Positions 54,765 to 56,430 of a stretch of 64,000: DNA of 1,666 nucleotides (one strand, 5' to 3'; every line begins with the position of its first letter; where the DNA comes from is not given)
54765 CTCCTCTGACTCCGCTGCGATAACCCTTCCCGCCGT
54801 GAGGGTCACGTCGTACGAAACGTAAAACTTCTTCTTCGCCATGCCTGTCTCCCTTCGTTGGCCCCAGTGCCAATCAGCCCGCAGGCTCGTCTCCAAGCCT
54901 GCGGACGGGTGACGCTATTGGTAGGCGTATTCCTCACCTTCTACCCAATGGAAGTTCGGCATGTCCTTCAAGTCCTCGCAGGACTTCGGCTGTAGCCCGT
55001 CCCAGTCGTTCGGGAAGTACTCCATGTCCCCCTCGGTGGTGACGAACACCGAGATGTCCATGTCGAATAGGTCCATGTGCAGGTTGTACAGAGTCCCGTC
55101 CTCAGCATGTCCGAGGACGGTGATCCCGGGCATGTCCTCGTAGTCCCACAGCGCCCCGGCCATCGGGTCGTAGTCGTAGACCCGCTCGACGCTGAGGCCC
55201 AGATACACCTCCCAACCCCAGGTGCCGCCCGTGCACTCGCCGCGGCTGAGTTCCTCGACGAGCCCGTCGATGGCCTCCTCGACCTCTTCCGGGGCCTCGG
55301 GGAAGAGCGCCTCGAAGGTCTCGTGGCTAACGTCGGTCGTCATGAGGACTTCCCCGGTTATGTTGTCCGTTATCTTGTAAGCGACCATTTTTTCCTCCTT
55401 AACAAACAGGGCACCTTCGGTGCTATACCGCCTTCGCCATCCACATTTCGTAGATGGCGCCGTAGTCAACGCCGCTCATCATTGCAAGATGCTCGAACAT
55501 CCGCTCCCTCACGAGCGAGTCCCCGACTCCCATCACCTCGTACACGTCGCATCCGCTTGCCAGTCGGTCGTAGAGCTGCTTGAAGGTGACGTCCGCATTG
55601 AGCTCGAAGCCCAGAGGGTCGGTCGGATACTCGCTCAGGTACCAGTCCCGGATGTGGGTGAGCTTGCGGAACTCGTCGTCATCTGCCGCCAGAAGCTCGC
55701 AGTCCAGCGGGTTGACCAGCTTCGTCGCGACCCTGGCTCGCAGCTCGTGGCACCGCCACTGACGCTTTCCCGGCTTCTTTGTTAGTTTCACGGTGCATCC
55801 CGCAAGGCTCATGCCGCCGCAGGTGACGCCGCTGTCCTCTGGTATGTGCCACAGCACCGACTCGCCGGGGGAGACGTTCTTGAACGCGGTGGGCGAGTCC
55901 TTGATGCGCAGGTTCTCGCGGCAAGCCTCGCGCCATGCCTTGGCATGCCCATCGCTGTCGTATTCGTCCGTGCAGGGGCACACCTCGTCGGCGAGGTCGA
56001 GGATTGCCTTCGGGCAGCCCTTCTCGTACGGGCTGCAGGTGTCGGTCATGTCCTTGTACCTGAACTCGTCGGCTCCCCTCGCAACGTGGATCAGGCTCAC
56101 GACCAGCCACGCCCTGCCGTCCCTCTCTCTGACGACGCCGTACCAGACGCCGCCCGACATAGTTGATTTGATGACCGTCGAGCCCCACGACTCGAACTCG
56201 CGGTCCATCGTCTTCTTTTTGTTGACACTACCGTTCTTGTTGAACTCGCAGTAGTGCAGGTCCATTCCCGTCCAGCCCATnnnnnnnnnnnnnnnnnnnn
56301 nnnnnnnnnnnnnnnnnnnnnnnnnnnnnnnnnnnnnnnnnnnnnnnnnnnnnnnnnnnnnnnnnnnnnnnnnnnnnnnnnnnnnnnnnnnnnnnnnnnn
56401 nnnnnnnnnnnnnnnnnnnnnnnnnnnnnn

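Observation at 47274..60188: Leftward block of >20 small, strongly acidic orphan proteins (candidate DNA mimics / anti-defence proteins)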

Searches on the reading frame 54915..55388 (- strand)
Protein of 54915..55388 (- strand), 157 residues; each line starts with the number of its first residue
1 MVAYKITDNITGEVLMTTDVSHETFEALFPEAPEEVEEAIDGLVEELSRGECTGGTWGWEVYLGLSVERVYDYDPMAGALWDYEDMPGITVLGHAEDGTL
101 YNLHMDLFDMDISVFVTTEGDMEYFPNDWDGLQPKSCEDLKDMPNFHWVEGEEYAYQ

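Call 15: find_encoding_contigs(protein=window:54915-55388:-, flank=10000, max_places=6)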
Protein window:54915-55388:- (157 aa): 1 contig read that carries it; 1 place shown.
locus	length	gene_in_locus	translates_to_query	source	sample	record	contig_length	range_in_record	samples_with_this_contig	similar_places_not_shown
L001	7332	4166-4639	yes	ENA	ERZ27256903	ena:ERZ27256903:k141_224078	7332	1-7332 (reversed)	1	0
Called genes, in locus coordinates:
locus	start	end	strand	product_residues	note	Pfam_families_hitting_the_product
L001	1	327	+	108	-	?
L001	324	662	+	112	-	-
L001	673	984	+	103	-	-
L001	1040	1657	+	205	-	-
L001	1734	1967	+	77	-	-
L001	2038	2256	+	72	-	-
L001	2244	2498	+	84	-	-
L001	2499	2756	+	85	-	-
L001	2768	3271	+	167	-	-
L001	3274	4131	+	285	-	-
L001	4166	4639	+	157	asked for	-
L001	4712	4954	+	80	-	-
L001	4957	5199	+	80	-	-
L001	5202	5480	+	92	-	-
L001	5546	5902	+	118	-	-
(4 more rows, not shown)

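Call 30: find_homologous_proteins(query=window:54915-55388:-, max_evalue=0.001)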
Query window:54915-55388:- (157 aa): 1 proteins with E <= 0.001 among 25 candidates.
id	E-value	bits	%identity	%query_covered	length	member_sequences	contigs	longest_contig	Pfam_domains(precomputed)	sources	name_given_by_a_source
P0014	7.6e-99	347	96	100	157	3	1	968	-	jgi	jgi:hypothetical protein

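Call 44: find_encoding_contigs(protein=P0014, flank=10000, max_places=4)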
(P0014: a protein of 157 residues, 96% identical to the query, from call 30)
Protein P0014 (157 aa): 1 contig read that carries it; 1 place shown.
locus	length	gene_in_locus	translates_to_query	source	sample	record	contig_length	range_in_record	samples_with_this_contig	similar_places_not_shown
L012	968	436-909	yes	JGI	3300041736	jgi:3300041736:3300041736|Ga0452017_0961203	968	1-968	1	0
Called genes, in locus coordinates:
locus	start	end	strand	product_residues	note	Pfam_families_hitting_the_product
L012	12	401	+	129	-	-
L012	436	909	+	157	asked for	-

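Call 47: predict_structure(protein=window:54915-55388:-)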
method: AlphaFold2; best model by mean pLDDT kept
length: 157 residues; sequences in the alignment: 1
mean_pLDDT: 39.0   pTM: 0.34
mean pLDDT of the five models: 39.0, 37.4, 36.0, 35.4, 34.5
residues with pLDDT >= 90: 0; 70-90: 0; 50-70: 22; < 50: 135
segments of 3 or more residues with pLDDT < 50: 1-21, 50-103, 105-157
pLDDT, mean of each block of 10 residues (from residue 1): 34 37 50 53 52 38 32 27 39 43 45 36 32 40 37 25
secondary structure, 60 per line:
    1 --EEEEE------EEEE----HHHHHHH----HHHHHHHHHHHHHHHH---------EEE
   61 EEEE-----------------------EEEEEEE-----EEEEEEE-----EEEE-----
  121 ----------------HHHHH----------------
elements in order: E3-7 E14-17 H22-28 H33-48 E58-64 E88-94 E100-106 E112-115 H137-141

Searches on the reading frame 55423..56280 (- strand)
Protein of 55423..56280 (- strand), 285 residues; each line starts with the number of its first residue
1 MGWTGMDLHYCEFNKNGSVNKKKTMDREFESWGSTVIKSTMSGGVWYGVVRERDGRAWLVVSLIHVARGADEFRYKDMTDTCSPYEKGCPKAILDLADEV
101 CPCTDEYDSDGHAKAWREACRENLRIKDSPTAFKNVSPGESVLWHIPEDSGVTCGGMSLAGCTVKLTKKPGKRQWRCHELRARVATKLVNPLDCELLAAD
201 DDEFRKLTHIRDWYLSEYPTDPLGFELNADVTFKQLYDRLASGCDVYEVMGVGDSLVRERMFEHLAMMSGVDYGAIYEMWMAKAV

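Call 16: find_related_loci(query=window:55423-56280:-, collection=viral_contigs, flank=10000)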
Query window:55423-56280:- (285 aa) in viral_contigs; peptide patterns used: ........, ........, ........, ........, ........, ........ (x = any residue, [..] = any of these).
1 stretches matched a pattern, but none encodes a relative of the query by tblastn (E <= 1e-3).

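Call 18: find_homologous_proteins(query=window:55423-56280:-, max_evalue=0.001)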
Query window:55423-56280:- (285 aa): 13 proteins with E <= 0.001 among 2017 candidates.
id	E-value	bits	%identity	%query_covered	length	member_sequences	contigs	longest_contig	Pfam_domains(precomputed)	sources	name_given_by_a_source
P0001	1.5e-196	669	99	100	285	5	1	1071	-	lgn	-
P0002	3.4e-105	370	56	100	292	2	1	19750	-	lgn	-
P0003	1.5e-103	364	57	100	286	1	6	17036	-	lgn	-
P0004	5.2e-97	343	75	68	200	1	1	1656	-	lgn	-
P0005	8.8e-92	325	71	70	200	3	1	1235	-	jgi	-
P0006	3.0e-81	291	64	69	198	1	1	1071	-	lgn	-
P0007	1.2e-68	250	59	68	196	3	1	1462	-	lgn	-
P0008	4.7e-64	234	60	69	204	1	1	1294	-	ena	-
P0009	4.7e-60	221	56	70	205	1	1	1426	-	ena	-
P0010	7.4e-57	211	53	70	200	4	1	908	-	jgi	jgi:hypothetical protein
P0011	9.1e-28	115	41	26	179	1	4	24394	-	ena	-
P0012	9.1e-12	63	46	27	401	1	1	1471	-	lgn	-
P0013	2.5e-10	58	44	25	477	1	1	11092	PF12957.14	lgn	-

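Call 19: find_encoding_contigs(protein=P0002, flank=10000, max_places=3)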
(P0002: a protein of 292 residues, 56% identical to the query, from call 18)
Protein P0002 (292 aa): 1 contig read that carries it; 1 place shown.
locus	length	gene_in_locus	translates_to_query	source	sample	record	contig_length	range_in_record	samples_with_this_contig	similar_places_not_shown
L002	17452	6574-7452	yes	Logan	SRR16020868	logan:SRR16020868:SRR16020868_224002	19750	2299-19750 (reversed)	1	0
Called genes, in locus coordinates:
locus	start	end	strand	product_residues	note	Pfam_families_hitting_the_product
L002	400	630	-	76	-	-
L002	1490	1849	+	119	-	-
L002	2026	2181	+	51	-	-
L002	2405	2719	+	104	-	-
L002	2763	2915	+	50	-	-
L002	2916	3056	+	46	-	-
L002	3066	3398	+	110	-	-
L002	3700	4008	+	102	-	-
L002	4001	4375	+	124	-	-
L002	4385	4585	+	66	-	-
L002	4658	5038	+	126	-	PF14190:DUF4313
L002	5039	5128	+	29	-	-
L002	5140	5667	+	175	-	-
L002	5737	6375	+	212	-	-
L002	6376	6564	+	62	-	-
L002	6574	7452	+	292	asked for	-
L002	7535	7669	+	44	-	-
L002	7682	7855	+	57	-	-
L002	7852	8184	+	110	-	-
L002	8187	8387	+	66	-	-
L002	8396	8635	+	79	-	-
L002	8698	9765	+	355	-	PF08401:ArdcN, PF18818:MPTase-PolyVal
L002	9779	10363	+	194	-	-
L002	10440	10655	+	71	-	-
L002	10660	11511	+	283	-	PF27633:DUF8359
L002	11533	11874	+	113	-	-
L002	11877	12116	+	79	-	-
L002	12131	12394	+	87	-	-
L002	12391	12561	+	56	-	-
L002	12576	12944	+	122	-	-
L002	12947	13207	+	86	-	-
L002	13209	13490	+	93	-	-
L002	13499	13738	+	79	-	-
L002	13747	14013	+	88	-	-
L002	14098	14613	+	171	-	-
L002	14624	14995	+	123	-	-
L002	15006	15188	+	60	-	-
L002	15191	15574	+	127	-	PF17782:WHD_DprA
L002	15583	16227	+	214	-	-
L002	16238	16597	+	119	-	-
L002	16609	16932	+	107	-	-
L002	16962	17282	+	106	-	-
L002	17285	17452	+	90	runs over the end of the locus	-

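Call 20: find_encoding_contigs(protein=P0003, flank=10000, max_places=4)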
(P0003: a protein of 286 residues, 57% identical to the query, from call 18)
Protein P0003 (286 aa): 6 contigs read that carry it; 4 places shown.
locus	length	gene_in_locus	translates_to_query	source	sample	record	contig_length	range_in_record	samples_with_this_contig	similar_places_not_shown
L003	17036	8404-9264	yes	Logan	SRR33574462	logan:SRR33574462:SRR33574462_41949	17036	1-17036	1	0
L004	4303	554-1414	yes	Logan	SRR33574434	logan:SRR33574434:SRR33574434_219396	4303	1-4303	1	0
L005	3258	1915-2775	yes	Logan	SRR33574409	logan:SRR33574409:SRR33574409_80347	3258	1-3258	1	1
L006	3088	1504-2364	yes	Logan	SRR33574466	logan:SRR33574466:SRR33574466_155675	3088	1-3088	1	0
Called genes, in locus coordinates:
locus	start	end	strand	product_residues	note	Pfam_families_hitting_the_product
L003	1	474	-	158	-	?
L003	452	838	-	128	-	-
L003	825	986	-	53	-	-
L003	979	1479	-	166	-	-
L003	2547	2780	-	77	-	-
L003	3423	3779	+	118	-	-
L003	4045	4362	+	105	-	-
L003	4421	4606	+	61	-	-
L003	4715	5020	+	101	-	-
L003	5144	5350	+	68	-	-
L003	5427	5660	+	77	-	-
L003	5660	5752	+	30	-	-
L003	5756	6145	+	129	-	-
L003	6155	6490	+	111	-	PF14190:DUF4313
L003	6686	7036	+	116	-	-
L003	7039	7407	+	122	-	-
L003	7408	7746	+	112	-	-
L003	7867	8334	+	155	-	-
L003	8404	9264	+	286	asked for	-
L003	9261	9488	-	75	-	PF01381:HTH_3 (weak)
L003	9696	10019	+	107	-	-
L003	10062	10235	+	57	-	-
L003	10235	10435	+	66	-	-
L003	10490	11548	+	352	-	PF08401:ArdcN, PF18818:MPTase-PolyVal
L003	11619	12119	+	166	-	-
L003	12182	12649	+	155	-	-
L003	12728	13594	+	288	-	PF27633:DUF8359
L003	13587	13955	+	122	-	-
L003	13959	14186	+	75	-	-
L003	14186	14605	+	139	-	-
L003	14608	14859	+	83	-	-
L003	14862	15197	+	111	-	-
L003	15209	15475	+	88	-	-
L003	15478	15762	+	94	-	-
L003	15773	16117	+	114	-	-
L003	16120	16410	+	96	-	-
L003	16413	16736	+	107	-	-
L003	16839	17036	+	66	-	?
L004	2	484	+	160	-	?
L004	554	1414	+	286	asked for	-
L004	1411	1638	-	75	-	PF01381:HTH_3 (weak)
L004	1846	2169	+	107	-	-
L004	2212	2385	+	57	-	-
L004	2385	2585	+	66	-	-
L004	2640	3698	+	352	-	PF08401:ArdcN, PF18818:MPTase-PolyVal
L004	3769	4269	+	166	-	-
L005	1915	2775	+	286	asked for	-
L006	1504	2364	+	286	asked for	-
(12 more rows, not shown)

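Call 21: find_encoding_contigs(protein=P0011, flank=10000, max_places=3)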
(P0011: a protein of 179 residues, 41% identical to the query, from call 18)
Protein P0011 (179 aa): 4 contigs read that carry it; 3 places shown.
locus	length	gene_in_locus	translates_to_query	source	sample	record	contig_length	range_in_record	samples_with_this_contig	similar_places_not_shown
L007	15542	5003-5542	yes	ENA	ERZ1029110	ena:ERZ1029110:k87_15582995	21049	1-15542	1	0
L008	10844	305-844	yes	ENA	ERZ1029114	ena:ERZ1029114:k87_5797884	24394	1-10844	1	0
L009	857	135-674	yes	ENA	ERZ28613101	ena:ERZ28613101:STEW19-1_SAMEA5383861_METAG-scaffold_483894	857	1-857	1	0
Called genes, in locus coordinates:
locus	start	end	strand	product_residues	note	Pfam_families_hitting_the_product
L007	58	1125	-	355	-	-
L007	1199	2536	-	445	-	-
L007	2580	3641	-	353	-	-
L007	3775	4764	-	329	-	PF01223:Endonuclease_NS, PF13930:Endonuclea_NS_2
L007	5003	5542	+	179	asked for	-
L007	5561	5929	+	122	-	-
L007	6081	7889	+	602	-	-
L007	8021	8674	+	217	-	-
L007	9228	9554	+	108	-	-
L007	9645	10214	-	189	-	-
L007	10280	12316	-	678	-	PF22745:Nlig-Ia, PF01653:DNA_ligase_aden, PF03120:OB_DNA_ligase, PF03119:DNA_ligase_ZBD (faint), PF12826:HHH_2 (weak), PF00533:BRCT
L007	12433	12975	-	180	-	-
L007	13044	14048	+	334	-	PF02086:MethyltransfD12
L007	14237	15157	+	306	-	-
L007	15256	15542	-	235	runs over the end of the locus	-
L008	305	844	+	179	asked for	-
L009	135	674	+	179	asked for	-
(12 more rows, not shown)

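Call 36: find_related_loci(query=A2, collection=genome_contigs, flank=10000)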
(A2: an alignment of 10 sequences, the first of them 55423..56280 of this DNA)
Query A2 (285 aa) in genome_contigs; peptide patterns used: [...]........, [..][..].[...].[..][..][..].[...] (x = any residue, [..] = any of these).
47 stretches matched a pattern, but none encodes a relative of the query by tblastn (E <= 1e-3).

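Call 37: find_related_loci(query=A2, collection=viral_contigs, flank=10000)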
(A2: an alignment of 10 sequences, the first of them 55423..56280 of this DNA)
Query A2 (285 aa) in viral_contigs; peptide patterns used: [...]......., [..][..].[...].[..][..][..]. (x = any residue, [..] = any of these).
8 stretches matched a pattern; 1 encode a relative of the query (tblastn E <= 1e-3); 1 distinct loci.
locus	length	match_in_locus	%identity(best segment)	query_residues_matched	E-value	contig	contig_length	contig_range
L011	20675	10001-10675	23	1-248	1e-12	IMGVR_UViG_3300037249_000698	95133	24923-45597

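Call 45: find_encoding_contigs(protein=P0004, flank=10000, max_places=4)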
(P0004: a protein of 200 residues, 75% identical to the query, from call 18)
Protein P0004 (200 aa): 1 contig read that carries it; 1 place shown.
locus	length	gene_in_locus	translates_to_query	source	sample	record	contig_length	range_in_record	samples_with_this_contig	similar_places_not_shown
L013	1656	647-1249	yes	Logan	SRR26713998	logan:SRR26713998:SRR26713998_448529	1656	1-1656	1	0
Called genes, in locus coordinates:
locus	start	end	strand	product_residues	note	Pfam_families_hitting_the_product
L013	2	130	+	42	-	?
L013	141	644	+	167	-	-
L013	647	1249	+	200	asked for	-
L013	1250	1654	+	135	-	?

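Call 57: predict_structure(alignment_id=A1)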
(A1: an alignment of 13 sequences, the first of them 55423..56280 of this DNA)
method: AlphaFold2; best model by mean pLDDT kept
length: 285 residues; sequences in the alignment: 13
mean_pLDDT: 86.6   pTM: 0.61
mean pLDDT of the five models: 86.6, 84.1, 82.7, 81.5, 80.8
residues with pLDDT >= 90: 123; 70-90: 144; 50-70: 16; < 50: 2
segments of 3 or more residues with pLDDT < 50: none
pLDDT, mean of each block of 10 residues (from residue 1): 89 95 96 96 95 95 94 95 91 97 93 96 90 85 86 75 83 79 83 77 62 83 83 81 83 86 82 87 64
secondary structure, 60 per line:
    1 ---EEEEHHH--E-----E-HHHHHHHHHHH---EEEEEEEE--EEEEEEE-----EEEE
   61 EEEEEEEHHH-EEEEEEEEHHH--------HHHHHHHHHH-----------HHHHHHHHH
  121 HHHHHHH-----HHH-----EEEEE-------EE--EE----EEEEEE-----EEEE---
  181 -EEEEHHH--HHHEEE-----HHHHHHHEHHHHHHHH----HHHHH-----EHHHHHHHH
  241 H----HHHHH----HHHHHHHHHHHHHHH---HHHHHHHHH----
elements in order: E4-7 H21-31 E35-42 E45-51 E57-67 E72-79 H91-100 H112-127 E141-145 E163-168 E174-177 E182-185 E194-196 H202-208 H210-217 H222-226 H233-241 H246-250 H255-269 H273-281

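Call 59: fold_search(model_id=the predicted structure, library=pdb)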
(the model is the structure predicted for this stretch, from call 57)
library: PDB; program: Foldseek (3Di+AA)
matches with E <= 10: 721; with E <= 0.001: 0
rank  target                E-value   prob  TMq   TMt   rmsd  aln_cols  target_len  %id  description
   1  1e42_A                4.6e-02  0.47  0.15  0.18  11.5       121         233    8  Beta2-adaptin appendage domain, from clathrin adaptor AP2 (released 2000-08-21)
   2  2iv9_A                6.2e-02  0.41  0.15  0.18  11.6       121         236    9  B2-appendage from AP2 in complex with Eps15 peptide (released 2007-03-13)
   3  2qpv_A                8.7e-02  0.21  0.11  0.20  12.5        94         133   13  Crystal structure of uncharacterized protein Atu1531 (released 2007-08-07)
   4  6jt2_A                1.2e-01  0.23  0.16  0.10  23.3       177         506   12  Structure of human soluble guanylate cyclase in the NO activated state (released 2019-09-04)
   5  3bwl_A                2.9e-01  0.28  0.14  0.26  12.3        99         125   16  Crystal structure of PAS domain of HTR-like protein from Haloarcula marismortui (released 2008-01-15)
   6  4hh3_A                2.9e-01  0.08  0.14  0.16  20.6       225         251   11  Structure of the AppA-PpsR2 core complex from Rb. sphaeroides (released 2013-06-05)
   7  1wq7_A                3.3e-01  0.10  0.14  0.15  14.6       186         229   10  Crystal Structure Of Biotin-(Acetyl-CoA-Carboxylase) ligase From Pyrococcus Horikoshii Ot3 (released 2005-10-04)
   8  1h54_B                3.5e-01  0.13  0.12  0.05  12.8       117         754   10  Maltose phosphorylase from Lactobacillus brevis (released 2001-09-05)
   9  3bwl_C                3.7e-01  0.25  0.14  0.28  12.6        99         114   14  Crystal structure of PAS domain of HTR-like protein from Haloarcula marismortui (released 2008-01-15)
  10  9sob_D                3.7e-01  0.06  0.13  0.03  24.1       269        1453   11  Structural Model of the Nuclear Pore Complex in Arabidopsis thaliana (released 2025-11-05)
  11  8agy_A                3.7e-01  0.04  0.12  0.11  22.7       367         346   10  The Corramycin phosphotransferase in complex with Corramycin (released 2023-08-16)
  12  8a7f_A                3.9e-01  0.08  0.11  0.09  30.1       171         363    9  Crystal structure of a chimeric LOV-Histidine kinase SB2F1-I66R mutant (asymmetrical variant, trigonal form with long  (released 2024-01-10)
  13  8hbh_A                3.9e-01  0.08  0.12  0.08  23.7       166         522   13  Structure of human soluble guanylate cyclase in the NO-activated state at 3.1 angstrom (released 2023-04-19)
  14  2dxt_A                3.9e-01  0.07  0.13  0.13  15.2       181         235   11  Crystal Structure Of Biotin Protein Ligase From Pyrococcus Horikoshii Complexed with ATP and Biotin, Mutation D104A (released 2007-03-01)
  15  2lx7_MODEL_1_A        4.1e-01  0.35  0.14  0.43   5.0        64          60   17  Solution NMR structure of SH3 domain of growth arrest-specific protein 7 (GAS7) (fragment 1-60) from Homo sapi (released 2012-10-10)
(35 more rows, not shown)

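Call 81: fold_search(model_id=the predicted structure, library=viral)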
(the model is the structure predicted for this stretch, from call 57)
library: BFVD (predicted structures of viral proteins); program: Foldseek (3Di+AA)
matches with E <= 10: 912; with E <= 0.001: 2
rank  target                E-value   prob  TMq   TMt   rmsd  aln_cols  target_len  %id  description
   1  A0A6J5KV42            7.6e-11  1.00  0.40  0.60   8.1       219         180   21  Uncharacterized protein [uncultured Caudovirales phage]
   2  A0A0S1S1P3            2.3e-08  1.00  0.38  0.58   5.4       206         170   21  Uncharacterized protein [Klebsiella phage vB_KpnM_KB57]
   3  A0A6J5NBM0            1.3e-03  1.00  0.30  0.68   3.8       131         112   20  Uncharacterized protein [uncultured Caudovirales phage]
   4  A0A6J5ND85            4.5e-02  0.13  0.11  0.19  14.0       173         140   13  Uncharacterized protein [uncultured Caudovirales phage]
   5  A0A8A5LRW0            4.8e-02  0.35  0.21  0.14  16.8       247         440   11  Uncharacterized protein [Arthrobacter phage Prairie]
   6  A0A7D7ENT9            6.4e-02  0.12  0.12  0.16  16.6       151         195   10  (no name in the UniProt tables at hand)
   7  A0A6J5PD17            7.2e-02  0.06  0.11  0.09  22.1       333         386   10  Uncharacterized protein [uncultured Caudovirales phage]
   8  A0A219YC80            7.6e-02  0.92  0.18  0.50   4.7        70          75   17  Uncharacterized protein [Aeromonas phage 65.2]
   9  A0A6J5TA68            7.6e-02  0.11  0.15  0.09  18.8       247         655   12  NAT_SF domain containing protein [uncultured Caudovirales phage]
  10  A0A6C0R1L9            9.6e-02  0.54  0.14  0.19   7.0        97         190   16  Uncharacterized protein [Alteromonas phage vB_AmeM_PT11-V22]
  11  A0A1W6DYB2            1.0e-01  0.28  0.18  0.08  22.8       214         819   12  Uncharacterized protein [Aeromonas phage phiA8-29]
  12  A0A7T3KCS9            1.1e-01  0.25  0.16  0.18  16.9       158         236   13  Uncharacterized protein [Campylobacter phage F207]
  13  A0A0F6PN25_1          1.1e-01  0.11  0.15  0.05  20.2       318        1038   11  Pp1a [Bovine nidovirus TCH5]
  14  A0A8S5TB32            1.2e-01  0.63  0.14  0.36   5.2        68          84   16  Uncharacterized protein [Myoviridae sp. ctLq07]
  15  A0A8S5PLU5            1.4e-01  0.41  0.15  0.31  12.8        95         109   10  Uncharacterized protein [Podoviridae sp. ctnCN2]
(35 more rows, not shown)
